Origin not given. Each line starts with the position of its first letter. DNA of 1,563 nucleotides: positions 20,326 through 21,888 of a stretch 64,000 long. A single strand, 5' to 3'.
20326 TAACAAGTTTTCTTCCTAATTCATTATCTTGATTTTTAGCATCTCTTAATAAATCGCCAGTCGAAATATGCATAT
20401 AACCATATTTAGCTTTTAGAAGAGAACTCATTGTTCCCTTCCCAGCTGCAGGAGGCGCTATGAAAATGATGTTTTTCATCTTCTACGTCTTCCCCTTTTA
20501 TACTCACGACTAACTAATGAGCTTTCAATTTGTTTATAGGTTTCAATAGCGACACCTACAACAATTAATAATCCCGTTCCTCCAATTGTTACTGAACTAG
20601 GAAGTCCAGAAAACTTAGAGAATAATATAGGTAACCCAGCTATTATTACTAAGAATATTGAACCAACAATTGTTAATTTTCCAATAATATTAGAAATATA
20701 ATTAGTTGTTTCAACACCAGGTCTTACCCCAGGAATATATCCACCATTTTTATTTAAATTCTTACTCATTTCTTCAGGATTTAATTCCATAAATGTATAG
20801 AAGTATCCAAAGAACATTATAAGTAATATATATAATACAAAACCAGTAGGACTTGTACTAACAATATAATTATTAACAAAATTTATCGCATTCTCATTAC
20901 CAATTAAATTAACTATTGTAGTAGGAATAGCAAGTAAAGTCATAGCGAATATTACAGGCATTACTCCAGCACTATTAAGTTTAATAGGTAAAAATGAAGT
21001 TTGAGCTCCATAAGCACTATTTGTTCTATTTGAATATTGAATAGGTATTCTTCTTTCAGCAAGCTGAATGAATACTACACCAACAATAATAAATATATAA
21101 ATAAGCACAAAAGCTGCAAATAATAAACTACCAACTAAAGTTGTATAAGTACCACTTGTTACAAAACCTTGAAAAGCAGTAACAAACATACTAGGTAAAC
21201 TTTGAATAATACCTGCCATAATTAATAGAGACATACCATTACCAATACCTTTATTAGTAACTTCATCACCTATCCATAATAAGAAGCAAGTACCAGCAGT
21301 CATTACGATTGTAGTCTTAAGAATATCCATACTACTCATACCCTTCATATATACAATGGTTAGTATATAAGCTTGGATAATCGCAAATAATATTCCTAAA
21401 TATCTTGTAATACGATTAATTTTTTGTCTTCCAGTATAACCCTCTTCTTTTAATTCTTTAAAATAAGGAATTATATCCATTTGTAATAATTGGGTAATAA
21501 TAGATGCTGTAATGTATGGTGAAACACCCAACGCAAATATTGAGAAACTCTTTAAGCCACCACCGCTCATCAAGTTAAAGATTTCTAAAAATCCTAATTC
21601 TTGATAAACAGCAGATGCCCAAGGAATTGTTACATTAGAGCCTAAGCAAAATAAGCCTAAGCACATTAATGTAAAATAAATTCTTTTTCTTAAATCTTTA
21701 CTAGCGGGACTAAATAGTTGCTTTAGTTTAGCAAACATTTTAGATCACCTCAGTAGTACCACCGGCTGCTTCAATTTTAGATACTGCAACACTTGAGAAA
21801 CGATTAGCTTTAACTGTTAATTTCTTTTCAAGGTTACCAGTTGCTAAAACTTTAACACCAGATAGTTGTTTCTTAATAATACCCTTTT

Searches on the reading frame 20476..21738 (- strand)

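Call 56: search_protein_families(library=pfam, proteins=[window:20476-21738:-], max_evalue=0.001)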
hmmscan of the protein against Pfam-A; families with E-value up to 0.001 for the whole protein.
window:20476-21738:- (420 aa): 1 family
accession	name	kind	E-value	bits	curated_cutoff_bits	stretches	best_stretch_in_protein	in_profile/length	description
PF00344.25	SecY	-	5.1e-101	338.5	32.2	1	66-401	1-306/306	SecY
